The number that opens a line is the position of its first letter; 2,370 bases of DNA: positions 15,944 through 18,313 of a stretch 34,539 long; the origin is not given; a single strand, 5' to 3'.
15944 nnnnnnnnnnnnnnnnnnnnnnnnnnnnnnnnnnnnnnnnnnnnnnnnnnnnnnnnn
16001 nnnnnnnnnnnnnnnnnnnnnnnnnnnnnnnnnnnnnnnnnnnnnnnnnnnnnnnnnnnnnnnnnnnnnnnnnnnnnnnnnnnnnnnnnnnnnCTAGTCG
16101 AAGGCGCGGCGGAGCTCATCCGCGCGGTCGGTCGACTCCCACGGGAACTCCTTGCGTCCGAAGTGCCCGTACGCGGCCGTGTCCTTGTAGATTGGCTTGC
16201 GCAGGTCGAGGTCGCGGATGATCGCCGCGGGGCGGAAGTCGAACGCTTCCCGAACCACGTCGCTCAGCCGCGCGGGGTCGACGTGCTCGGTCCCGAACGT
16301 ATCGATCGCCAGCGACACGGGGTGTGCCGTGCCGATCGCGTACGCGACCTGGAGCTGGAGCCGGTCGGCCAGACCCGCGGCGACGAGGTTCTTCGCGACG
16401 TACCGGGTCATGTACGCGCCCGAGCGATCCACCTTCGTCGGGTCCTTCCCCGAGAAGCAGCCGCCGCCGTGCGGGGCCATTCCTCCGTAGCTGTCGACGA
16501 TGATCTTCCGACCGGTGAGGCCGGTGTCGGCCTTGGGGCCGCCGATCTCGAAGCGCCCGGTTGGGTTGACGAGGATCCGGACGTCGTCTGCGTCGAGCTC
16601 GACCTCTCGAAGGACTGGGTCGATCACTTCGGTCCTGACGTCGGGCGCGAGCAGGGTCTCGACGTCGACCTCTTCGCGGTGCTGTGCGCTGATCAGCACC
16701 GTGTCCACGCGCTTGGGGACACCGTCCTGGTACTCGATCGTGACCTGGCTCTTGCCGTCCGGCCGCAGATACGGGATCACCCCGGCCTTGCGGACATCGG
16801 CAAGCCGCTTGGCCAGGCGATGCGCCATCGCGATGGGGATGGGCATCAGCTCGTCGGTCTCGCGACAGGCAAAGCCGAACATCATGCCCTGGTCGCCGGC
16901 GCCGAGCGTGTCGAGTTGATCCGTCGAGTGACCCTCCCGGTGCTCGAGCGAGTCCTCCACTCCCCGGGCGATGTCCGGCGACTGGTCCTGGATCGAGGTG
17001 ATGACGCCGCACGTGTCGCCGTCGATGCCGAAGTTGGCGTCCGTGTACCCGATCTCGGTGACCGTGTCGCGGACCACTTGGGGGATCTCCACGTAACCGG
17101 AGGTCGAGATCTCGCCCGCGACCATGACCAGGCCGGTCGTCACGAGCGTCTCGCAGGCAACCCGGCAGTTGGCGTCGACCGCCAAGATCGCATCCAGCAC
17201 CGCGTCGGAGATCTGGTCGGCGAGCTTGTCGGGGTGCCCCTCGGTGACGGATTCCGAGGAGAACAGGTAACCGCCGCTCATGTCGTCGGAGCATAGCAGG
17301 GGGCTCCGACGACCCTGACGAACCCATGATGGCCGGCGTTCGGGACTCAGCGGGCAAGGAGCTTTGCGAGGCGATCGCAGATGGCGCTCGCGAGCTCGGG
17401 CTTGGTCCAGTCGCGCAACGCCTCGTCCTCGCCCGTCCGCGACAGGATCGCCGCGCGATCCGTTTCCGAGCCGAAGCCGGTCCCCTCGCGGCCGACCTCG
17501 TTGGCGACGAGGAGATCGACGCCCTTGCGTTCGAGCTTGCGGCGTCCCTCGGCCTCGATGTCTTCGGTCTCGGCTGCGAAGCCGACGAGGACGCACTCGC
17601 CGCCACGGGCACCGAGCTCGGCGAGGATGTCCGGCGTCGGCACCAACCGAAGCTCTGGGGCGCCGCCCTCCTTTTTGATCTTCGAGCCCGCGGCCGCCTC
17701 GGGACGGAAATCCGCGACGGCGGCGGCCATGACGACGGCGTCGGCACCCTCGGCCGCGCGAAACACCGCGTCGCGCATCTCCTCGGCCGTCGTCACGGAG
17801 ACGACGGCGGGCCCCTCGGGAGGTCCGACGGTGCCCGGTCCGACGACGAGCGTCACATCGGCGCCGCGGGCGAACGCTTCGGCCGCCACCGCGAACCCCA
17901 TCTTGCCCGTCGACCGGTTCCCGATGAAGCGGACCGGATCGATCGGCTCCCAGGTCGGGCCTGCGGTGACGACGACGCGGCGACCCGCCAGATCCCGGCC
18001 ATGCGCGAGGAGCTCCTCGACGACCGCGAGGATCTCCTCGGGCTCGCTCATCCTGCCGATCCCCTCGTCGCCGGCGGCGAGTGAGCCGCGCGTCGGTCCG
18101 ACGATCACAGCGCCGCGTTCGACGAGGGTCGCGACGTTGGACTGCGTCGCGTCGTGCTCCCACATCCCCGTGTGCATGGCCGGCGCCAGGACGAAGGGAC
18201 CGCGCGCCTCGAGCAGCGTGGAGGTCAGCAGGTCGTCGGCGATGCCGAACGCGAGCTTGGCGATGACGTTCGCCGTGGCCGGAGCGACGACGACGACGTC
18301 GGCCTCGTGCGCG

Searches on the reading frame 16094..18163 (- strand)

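Call 63: search_protein_families(library=pfam, proteins=[window:16094-18163:-], max_evalue=0.001)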
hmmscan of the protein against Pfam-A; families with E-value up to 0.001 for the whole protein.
window:16094-18163:- (689 aa): 3 families
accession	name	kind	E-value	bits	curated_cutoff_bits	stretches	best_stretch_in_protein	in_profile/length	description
PF02773.21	S-AdoMet_synt_C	-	1.6e-66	222.9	25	1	540-676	1-137/138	S-adenosylmethionine synthetase, C-terminal domain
PF02772.21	S-AdoMet_synt_M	-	1.5e-45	154.6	29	1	420-538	2-120/120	S-adenosylmethionine synthetase, central domain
PF00438.25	S-AdoMet_synt_N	-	1.8e-41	141.1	33.1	1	299-396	2-99/99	S-adenosylmethionine synthetase, N-terminal domain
